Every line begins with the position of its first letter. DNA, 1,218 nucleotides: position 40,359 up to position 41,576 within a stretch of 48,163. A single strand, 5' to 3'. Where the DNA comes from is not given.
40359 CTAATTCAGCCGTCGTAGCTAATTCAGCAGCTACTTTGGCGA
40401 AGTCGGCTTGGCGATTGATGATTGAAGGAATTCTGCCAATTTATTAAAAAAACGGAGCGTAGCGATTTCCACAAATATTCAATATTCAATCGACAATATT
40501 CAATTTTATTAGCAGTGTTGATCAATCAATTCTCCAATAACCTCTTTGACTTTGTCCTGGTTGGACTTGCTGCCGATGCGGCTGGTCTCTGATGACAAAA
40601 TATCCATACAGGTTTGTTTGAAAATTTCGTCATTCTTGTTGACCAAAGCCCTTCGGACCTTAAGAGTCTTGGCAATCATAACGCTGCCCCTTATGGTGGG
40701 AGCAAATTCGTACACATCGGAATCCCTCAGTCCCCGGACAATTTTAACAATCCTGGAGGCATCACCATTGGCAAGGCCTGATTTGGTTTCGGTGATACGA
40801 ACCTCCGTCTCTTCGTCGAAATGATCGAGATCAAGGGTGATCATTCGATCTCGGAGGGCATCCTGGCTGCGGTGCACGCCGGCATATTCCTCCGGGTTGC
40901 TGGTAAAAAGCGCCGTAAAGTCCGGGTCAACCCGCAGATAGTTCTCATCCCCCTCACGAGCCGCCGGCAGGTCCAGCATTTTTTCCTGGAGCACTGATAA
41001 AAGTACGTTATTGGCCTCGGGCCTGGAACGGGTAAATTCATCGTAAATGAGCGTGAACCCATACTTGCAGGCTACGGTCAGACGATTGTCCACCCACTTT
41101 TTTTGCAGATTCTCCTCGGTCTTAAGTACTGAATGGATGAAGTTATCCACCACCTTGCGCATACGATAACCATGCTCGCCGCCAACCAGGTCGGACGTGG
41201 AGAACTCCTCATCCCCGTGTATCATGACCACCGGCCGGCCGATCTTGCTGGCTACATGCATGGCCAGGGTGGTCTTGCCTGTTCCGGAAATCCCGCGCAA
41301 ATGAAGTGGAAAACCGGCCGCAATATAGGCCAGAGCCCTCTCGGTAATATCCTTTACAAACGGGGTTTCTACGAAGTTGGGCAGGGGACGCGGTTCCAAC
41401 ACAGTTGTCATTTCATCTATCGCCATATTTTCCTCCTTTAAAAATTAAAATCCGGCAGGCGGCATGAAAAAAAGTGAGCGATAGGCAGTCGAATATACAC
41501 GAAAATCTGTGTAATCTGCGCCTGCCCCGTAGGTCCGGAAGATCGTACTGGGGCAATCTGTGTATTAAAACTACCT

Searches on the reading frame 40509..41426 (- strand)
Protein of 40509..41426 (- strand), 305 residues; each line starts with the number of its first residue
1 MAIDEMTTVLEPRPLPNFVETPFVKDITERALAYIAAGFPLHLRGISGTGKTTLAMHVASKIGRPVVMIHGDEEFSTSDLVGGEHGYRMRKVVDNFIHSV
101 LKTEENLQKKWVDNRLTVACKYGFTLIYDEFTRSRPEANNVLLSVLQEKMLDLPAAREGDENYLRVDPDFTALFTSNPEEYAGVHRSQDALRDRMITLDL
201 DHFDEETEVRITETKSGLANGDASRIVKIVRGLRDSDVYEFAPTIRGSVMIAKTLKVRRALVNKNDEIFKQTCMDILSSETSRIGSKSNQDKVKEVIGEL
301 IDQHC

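Call 6: search_protein_families(library=pfam, proteins=[window:40509-41426:-], max_evalue=0.01)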
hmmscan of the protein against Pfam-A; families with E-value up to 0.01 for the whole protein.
window:40509-41426:- (305 aa): 4 families
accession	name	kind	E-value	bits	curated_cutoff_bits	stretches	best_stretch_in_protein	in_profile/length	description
PF07728.20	AAA_5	-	7.6e-18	65.3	22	1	42-195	3-139/139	AAA domain (dynein-related subfamily)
PF07726.17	AAA_3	-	5.5e-06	26.7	27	1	45-196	6-130/131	ATPase family associated with various cellular activities (AAA)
PF00004.35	AAA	-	6.9e-05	23.7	21.2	1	43-94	3-51/131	ATPase family associated with various cellular activities (AAA)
PF13671.12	AAA_33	-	0.00079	20.2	27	1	42-136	3-83/143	AAA domain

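Call 7: search_protein_families(library=ncbifam, proteins=[window:40509-41426:-], max_evalue=0.01)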
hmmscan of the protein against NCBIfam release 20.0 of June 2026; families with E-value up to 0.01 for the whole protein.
window:40509-41426:- (305 aa): 5 families
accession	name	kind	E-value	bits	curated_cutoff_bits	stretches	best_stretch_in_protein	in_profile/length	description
TIGR02640.1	gas_vesic_GvpN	equivalog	4.8e-102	340.9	266.8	1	18-280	1-261/262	gas vesicle protein GvpN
NF047784.1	MadB_ATPase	equivalog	2.1e-05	23.9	475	0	124-267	140-273/298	MadB family AAA-type ATPase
TIGR01650.1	PD_CobS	equivalog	0.00014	21.2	558.55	1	25-213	51-230/327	cobaltochelatase subunit CobS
NF042959.1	IteA_antiphage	equivalog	0.0043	16.2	510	0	35-73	122-160/367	anti-phage ATPase IteA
NF006821.0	PRK09344.1-3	subfamily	0.0045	15.6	369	1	44-75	228-259/525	phosphoenolpyruvate carboxykinase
